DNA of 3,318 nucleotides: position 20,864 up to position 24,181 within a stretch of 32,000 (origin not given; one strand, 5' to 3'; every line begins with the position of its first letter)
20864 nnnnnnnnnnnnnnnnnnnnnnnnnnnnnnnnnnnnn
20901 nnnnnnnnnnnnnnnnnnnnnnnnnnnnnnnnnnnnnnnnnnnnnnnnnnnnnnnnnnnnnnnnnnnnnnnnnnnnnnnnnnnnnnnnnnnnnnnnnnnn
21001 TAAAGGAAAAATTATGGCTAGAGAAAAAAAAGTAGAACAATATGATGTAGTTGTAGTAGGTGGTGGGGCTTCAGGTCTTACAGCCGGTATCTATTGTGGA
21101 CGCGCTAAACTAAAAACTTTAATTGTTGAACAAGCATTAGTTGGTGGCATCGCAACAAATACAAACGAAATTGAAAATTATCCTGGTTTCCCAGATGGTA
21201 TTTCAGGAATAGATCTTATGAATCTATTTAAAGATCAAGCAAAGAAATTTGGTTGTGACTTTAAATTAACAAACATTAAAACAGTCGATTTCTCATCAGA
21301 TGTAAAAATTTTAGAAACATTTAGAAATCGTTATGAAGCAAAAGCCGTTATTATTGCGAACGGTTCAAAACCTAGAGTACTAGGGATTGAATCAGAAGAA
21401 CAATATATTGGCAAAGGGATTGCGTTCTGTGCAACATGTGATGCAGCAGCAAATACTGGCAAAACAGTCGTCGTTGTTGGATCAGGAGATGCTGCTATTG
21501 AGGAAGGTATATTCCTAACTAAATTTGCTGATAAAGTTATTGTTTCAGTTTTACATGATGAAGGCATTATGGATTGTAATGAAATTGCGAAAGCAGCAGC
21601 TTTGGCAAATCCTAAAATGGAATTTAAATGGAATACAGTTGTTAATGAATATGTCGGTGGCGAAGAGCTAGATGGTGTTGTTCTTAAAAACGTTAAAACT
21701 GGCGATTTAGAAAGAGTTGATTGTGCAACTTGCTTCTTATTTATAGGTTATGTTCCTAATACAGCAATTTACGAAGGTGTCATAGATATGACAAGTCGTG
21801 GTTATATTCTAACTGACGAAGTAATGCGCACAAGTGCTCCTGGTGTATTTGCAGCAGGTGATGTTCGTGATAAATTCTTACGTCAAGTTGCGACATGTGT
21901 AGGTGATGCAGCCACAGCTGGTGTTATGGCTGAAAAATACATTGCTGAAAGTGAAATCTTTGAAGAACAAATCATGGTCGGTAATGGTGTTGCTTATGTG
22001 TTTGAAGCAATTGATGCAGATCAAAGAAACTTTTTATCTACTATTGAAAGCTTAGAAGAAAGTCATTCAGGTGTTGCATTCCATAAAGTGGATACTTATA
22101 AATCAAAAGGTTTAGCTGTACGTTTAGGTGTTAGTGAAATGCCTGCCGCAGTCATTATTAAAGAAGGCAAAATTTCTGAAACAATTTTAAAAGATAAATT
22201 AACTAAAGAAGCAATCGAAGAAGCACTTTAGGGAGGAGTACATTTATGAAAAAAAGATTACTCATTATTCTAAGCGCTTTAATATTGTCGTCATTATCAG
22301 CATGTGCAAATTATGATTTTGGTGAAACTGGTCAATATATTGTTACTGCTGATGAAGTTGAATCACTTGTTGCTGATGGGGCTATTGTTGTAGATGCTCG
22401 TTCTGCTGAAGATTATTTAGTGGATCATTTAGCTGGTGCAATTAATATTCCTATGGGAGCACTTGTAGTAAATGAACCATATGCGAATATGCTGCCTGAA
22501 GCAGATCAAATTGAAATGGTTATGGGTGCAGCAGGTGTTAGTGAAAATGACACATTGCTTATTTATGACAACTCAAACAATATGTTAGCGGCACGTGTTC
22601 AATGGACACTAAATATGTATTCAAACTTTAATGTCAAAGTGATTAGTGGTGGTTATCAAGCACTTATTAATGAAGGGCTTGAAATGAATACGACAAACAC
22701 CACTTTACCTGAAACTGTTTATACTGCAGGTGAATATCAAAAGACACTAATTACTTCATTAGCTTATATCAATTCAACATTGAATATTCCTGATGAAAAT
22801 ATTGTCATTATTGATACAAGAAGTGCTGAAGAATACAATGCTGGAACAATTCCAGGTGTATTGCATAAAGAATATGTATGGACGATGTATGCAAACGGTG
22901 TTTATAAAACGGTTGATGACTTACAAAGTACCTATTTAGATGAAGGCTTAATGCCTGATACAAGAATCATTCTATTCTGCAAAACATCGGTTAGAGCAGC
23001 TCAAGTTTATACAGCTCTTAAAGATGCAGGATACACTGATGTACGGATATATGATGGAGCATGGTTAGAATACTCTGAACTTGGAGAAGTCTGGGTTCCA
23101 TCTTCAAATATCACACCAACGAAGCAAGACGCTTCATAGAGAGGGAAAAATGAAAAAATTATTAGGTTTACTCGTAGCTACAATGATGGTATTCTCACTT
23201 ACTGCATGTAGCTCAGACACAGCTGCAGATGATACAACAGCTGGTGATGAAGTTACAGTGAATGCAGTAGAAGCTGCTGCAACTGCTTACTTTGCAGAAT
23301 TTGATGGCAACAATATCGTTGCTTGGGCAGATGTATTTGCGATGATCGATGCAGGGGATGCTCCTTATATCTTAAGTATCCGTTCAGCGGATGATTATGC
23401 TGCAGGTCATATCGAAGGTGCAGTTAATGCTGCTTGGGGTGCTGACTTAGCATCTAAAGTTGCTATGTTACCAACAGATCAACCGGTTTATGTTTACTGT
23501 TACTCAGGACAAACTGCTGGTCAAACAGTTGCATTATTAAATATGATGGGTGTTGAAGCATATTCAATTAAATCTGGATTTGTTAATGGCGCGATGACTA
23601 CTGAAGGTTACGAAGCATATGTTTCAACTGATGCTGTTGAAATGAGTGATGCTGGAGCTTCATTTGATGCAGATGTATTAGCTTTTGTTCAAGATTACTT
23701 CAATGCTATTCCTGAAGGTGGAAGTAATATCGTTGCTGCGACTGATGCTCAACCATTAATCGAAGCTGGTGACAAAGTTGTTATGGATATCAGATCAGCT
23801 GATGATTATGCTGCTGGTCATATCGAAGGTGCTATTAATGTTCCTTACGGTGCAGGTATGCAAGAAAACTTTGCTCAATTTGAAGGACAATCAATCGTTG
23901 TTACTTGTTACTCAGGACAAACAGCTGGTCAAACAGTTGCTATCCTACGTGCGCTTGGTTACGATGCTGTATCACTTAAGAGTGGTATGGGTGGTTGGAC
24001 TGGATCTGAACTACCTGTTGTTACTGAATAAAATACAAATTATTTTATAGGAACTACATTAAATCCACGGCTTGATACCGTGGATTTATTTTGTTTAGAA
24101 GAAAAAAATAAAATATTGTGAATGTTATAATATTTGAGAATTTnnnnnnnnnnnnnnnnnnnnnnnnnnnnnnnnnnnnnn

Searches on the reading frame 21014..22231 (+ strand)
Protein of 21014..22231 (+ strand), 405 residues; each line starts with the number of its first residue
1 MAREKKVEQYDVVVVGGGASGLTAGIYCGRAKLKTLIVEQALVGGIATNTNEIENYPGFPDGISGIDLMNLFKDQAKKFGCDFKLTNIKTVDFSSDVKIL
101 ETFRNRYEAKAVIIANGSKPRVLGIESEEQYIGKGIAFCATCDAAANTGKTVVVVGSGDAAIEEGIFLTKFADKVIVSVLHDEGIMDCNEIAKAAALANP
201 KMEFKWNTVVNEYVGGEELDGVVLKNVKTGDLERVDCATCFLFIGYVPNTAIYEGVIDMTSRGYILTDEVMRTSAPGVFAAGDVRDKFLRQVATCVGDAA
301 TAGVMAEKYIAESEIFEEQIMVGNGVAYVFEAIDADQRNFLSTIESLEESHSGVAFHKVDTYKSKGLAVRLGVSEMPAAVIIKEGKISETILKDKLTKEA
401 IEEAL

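Call 31: search_protein_families(library=pfam, proteins=[window:21014-22231:+], max_evalue=0.001)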
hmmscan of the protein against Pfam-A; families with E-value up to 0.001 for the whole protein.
window:21014-22231:+ (405 aa): 8 families
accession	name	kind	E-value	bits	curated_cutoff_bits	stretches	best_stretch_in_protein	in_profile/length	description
PF07992.20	Pyr_redox_2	-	3.6e-43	148.5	26.1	1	10-297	1-289/291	Pyridine nucleotide-disulphide oxidoreductase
PF13738.12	Pyr_redox_3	-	4.8e-14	52.7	30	1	86-282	102-305/305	Pyridine nucleotide-disulphide oxidoreductase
PF00070.33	Pyr_redox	-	6.4e-08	33.4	22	1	152-225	2-80/82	Pyridine nucleotide-disulphide oxidoreductase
PF01946.23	Thi4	-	5.3e-06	26.3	26.2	1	7-45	15-54/235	Thi4 family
PF12831.13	FAD_oxidored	-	8.6e-06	25.7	27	1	11-49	1-40/416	FAD dependent oxidoreductase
PF03486.20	HI0933_like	-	4.2e-05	23.5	50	0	11-41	2-32/244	HI0933-like protein Rossmann domain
PF00890.30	FAD_binding_2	-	0.0002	21.1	20.4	1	11-43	1-33/414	FAD binding domain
PF00085.26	Thioredoxin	-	0.00024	21.5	23.5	1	342-403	38-99/103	Thioredoxin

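Call 62: search_protein_families(library=ncbifam, proteins=[window:21014-22228:+], max_evalue=0.00001)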
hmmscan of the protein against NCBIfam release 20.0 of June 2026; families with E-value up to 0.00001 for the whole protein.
window:21014-22228:+ (405 aa): 41 families (the best 25 are shown)
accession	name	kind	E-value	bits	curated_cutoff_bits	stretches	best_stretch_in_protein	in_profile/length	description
TIGR01292.1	TRX_reduct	equivalog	3.9e-93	311.5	343.45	1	10-310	1-300/300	thioredoxin-disulfide reductase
TIGR03143.1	AhpF_homolog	hypoth_equivalog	2.5e-92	310.3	687.65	1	9-313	4-311/555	putative alkyl hydroperoxide reductase F subunit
TIGR03140.1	AhpF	equivalog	2.3e-52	178.2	502.9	1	3-309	206-511/515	alkyl hydroperoxide reductase subunit F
NF007614.0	PRK10262.1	equivalog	4.4e-49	167.3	644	1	11-310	8-314/321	thioredoxin-disulfide reductase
TIGR01350.1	lipoamide_DH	equivalog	5.8e-24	84.6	408.8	2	95-306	117-331/461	dihydrolipoyl dehydrogenase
NF004947.0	PRK06292.2-5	equivalog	5.4e-15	55.2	592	1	105-290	128-316/474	dihydrolipoyl dehydrogenase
NF004776.0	PRK06116.1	equivalog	1.3e-13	50.8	480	1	95-288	118-308/450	glutathione-disulfide reductase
NF005883.0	PRK07845.1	equivalog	1.7e-13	50.4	479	1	101-306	132-336/466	NAD(P)H-quinone dehydrogenase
NF004945.0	PRK06292.2-3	equivalog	4e-13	49.1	494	1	103-303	124-324/457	dihydrolipoyl dehydrogenase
TIGR04018.1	Bthiol_YpdA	hypoth_equivalog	1.6e-12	46.9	339.9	1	88-285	93-289/316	YpdA family putative bacillithiol disulfide reductase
TIGR02053.1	MerA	equivalog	6.8e-12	45.1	454.45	1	104-306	125-330/465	mercury(II) reductase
NF005884.0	PRK07846.1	equivalog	4.1e-11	42.2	501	1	93-293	115-313/454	mycothione reductase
TIGR03385.1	CoA_CoA_reduc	equivalog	6e-10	38.5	578.8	1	94-288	86-286/439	CoA-disulfide reductase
NF004943.0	PRK06292.2-1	equivalog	6.3e-10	38.4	432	1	104-289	127-312/456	dihydrolipoyl dehydrogenase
NF040505.1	ArsO_flavin_mono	equivalog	8.2e-10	38.6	425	0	87-162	96-173/346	ArsO family NAD(P)H-dependent flavin-containing monooxygenase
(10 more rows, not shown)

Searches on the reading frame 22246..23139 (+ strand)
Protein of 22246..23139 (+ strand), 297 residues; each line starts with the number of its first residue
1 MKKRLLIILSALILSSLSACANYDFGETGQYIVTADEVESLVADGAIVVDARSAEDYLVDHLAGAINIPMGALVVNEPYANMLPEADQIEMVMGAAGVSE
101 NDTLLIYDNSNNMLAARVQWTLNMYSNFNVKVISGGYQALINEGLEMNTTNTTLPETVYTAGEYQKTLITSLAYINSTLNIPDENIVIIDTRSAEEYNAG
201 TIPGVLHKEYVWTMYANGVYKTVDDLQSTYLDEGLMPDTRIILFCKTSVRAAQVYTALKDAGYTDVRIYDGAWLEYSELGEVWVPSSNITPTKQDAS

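Call 31: search_protein_families(library=pfam, proteins=[window:22246-23139:+], max_evalue=0.001)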
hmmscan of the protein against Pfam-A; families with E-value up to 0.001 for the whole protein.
window:22246-23139:+ (297 aa): 1 family
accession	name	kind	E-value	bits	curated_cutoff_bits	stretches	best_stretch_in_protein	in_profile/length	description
PF00581.25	Rhodanese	-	3.7e-32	111.2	22.2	2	182-278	10-101/102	Rhodanese-like domain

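Call 50: find_related_loci(query=A3, collection=metagenome_contigs, flank=10000)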
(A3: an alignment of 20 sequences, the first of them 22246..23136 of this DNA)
Query A3 (297 aa) in metagenome_contigs; peptide patterns used: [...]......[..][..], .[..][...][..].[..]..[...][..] (x = any residue, [..] = any of these).
600 stretches matched a pattern (row limit reached: there are more); 497 encode a relative of the query (tblastn E <= 1e-3); the best 80 are kept; 80 distinct loci.
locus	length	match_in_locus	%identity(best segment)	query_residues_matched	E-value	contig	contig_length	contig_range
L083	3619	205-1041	63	19-297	6e-122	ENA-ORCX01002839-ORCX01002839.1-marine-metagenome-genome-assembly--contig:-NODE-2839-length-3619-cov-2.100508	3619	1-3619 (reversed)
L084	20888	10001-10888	58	2-297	6e-115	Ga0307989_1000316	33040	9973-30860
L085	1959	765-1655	58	1-297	9e-122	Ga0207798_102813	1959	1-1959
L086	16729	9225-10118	60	1-297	2e-114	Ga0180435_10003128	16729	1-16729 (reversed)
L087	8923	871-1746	59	5-297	6e-113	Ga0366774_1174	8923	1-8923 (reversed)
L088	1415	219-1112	56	1-297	6e-122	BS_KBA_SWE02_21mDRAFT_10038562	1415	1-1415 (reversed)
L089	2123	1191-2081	55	1-297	4e-116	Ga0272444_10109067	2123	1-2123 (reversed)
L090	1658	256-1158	56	1-297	4e-118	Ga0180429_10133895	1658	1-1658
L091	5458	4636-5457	58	1-274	1e-104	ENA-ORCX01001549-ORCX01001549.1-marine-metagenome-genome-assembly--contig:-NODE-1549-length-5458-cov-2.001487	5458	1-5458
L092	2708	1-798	58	35-297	4e-103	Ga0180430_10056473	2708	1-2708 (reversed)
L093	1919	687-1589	53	1-297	3e-104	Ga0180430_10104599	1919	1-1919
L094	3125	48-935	40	1-293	7e-72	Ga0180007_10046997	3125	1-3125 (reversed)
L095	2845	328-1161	40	1-277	1e-71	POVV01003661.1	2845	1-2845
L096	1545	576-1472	39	3-297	1e-74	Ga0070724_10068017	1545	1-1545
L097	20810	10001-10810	42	14-282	2e-69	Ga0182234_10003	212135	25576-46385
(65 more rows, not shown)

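Call 62: search_protein_families(library=ncbifam, proteins=[window:22246-23136:+], max_evalue=0.00001)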
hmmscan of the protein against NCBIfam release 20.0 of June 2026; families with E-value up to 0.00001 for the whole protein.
window:22246-23136:+ (297 aa): 9 families
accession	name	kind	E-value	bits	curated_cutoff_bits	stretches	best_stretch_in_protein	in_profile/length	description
NF008557.0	PRK11493.1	equivalog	1.7e-27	96.3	250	1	54-278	39-271/281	3-mercaptopyruvate sulfurtransferase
NF045521.1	rhoda_near_glyco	subfamily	3.7e-11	43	145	1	171-282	16-114/144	rhodanese homology domain-containing protein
NF006444.0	PRK08762.1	equivalog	7.8e-11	41.2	449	0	183-284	27-115/387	molybdopterin-synthase adenylyltransferase MoeB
NF005902.0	PRK07878.1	equivalog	1.6e-09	37.2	647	0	183-272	301-377/392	adenylyltransferase/sulfurtransferase MoeZ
TIGR04568.1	arch_SelU_Nterm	equivalog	3.5e-09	36.8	200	0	30-70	88-128/215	selenouridine synthase SelU-like subunit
NF008750.0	PRK11784.1-2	equivalog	6.7e-08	32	241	0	37-70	7-40/346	tRNA 2-selenouridine(34) synthase MnmH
NF001133.1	PRK00142.1-1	equivalog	4.6e-07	29.6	170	0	181-278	117-205/229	oxygen-dependent tRNA uridine(34) hydroxylase TrhO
NF005646.0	PRK07411.1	equivalog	2.8e-06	26.7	633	0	174-271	288-375/390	molybdopterin-synthase adenylyltransferase MoeB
NF041203.1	rhodanese_LYCAU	equivalog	4.9e-06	26.2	115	0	182-277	33-117/126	rhodanese-related (seleno)protein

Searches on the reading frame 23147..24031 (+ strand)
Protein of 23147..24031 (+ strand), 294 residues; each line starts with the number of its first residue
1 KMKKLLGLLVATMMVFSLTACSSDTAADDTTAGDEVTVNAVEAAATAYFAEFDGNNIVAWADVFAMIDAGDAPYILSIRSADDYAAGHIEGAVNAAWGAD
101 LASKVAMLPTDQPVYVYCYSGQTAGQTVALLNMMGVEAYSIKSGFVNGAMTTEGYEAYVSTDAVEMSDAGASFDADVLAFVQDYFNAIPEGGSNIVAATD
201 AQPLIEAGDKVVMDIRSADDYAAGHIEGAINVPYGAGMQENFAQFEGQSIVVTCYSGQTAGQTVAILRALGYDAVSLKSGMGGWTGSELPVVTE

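Call 31: search_protein_families(library=pfam, proteins=[window:23147-24031:+], max_evalue=0.001)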
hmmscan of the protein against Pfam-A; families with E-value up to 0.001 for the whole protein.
window:23147-24031:+ (294 aa): 1 family
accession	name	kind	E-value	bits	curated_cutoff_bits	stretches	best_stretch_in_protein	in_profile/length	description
PF00581.25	Rhodanese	-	9.8e-32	109.9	22.2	2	199-285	3-100/102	Rhodanese-like domain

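Call 62: search_protein_families(library=ncbifam, proteins=[window:23147-24028:+], max_evalue=0.00001)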
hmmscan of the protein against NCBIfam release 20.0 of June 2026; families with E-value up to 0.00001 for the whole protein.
window:23147-24028:+ (294 aa): 13 families
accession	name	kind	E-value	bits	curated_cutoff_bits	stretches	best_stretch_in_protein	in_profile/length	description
NF001195.0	PRK00162.1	equivalog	5.6e-16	58.8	102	1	196-291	7-103/108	thiosulfate sulfurtransferase GlpE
NF006444.0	PRK08762.1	equivalog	7.6e-16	57.7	449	1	196-292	17-115/387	molybdopterin-synthase adenylyltransferase MoeB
NF007627.0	PRK10287.1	equivalog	6e-15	55.4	102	2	211-281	22-94/104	thiosulfate sulfurtransferase PspE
TIGR02981.1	phageshock_pspE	exception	3.1e-13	49.9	126.3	0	211-281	20-92/101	thiosulfate sulfurtransferase PspE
NF005902.0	PRK07878.1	equivalog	1.9e-12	46.8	647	1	194-285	287-382/392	adenylyltransferase/sulfurtransferase MoeZ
NF045521.1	rhoda_near_glyco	subfamily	4.2e-11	42.8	145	0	208-292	30-116/144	rhodanese homology domain-containing protein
NF005646.0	PRK07411.1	equivalog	3.7e-10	39.5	633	1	200-287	288-382/390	molybdopterin-synthase adenylyltransferase MoeB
NF008750.0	PRK11784.1-2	equivalog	5.3e-09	35.6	241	0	206-233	12-39/346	tRNA 2-selenouridine(34) synthase MnmH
NF033833.0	rhodan_ChrE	equivalog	9.3e-09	35.2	120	0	62-146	9-95/108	rhodanese family chromate resistance protein ChrE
NF008752.0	PRK11784.1-4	equivalog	3.2e-07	29.5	266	0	211-233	20-42/357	tRNA 2-selenouridine(34) synthase MnmH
TIGR03167.1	tRNA_sel_U_synt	equivalog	5.2e-07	29.4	219.75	0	210-233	3-26/311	tRNA 2-selenouridine(34) synthase MnmH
NF041203.1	rhodanese_LYCAU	equivalog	6.7e-07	29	115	0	200-291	27-123/126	rhodanese-related (seleno)protein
NF008557.0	PRK11493.1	equivalog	8.4e-07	28.4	250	0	128-284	105-269/281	3-mercaptopyruvate sulfurtransferase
